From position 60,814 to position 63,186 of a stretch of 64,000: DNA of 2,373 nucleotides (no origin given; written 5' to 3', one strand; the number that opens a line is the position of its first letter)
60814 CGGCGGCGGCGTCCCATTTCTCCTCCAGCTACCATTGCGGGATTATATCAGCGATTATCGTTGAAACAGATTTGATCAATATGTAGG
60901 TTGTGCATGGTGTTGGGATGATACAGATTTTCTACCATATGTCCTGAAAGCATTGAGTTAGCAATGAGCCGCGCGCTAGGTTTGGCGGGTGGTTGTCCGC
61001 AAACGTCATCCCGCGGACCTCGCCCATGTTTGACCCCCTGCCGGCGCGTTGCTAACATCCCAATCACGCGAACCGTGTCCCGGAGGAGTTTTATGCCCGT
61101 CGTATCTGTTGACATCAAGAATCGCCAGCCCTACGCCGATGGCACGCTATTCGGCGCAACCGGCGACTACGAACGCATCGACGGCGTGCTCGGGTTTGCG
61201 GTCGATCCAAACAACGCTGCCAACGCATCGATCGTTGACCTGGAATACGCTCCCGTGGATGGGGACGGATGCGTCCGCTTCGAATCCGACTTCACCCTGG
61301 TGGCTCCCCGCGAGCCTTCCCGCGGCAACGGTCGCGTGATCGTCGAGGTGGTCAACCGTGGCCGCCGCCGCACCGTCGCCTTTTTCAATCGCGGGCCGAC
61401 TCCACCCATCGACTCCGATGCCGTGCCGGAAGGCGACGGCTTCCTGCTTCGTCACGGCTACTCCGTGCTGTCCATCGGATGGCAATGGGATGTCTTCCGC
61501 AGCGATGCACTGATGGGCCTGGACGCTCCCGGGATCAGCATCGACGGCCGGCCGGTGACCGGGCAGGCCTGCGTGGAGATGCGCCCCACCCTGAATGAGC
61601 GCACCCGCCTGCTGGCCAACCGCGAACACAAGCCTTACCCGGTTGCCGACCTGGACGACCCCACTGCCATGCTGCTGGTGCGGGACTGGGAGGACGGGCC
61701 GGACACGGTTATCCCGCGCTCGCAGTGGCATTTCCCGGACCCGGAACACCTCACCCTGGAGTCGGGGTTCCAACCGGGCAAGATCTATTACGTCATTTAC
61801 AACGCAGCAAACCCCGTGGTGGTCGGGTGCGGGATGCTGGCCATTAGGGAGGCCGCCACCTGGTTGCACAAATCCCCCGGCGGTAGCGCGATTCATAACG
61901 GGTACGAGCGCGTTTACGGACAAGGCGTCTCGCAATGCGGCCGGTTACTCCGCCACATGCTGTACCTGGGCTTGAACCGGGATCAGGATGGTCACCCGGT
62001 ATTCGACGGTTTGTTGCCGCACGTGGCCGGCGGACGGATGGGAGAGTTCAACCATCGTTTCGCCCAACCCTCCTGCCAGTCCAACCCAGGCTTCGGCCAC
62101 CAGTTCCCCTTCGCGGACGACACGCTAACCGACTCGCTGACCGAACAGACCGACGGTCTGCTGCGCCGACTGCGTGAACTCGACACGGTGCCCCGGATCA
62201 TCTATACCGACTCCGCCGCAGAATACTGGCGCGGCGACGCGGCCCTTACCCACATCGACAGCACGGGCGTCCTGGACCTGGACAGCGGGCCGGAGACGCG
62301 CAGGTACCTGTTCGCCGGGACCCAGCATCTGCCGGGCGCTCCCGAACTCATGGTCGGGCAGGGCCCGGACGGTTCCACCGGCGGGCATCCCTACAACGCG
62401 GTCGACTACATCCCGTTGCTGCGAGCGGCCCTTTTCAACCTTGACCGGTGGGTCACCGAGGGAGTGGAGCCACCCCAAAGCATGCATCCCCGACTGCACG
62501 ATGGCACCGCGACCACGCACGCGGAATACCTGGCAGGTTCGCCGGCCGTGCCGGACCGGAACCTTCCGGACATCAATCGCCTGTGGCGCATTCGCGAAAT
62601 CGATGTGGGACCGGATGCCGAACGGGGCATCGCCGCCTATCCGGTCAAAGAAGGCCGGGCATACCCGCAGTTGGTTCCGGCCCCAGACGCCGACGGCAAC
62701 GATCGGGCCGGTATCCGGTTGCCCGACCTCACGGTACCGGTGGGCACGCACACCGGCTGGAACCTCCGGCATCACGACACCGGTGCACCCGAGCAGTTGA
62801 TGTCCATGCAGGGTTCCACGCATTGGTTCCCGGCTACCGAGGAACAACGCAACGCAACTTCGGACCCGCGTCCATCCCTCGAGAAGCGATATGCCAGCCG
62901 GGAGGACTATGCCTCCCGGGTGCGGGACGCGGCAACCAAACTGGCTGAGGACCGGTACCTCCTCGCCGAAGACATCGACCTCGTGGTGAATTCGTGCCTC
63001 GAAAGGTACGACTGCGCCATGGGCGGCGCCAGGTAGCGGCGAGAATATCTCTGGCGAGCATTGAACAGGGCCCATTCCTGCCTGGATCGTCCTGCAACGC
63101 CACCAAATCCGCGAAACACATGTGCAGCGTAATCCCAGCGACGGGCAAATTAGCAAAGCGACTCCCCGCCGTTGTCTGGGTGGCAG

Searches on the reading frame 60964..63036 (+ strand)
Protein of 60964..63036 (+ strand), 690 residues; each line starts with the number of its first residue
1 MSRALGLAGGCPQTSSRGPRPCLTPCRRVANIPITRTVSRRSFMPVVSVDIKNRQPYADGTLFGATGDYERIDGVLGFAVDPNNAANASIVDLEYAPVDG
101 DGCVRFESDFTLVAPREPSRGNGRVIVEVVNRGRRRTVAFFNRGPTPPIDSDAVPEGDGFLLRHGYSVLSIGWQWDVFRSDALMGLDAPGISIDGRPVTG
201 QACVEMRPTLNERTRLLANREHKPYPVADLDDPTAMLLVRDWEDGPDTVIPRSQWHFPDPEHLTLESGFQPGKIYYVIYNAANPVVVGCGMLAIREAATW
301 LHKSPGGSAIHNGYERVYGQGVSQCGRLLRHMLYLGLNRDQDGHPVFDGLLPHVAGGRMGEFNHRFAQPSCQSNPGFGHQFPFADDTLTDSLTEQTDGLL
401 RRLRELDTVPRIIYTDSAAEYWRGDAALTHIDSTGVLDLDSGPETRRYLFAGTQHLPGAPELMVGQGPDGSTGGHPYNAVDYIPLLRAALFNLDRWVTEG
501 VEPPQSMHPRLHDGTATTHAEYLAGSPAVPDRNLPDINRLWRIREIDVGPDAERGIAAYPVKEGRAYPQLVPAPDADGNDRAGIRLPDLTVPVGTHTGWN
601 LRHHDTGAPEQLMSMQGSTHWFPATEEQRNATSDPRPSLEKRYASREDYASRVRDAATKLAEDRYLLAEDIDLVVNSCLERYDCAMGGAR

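Call 29: search_protein_families(library=ncbifam, proteins=[window:60964-63036:+], max_evalue=0.00001)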
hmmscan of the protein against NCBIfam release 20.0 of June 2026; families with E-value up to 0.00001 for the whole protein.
window:60964-63036:+ (690 aa): 0 families

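Call 42: search_protein_families(library=pfam, proteins=[window:60964-63036:+], max_evalue=0.001)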
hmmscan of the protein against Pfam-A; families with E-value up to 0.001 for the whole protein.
window:60964-63036:+ (690 aa): 1 family
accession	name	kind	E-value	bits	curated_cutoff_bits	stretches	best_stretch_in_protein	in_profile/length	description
PF20091.5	Abhydrolase_10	-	1.1e-36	127.1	23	1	293-673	148-426/429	Alpha/beta hydrolase domain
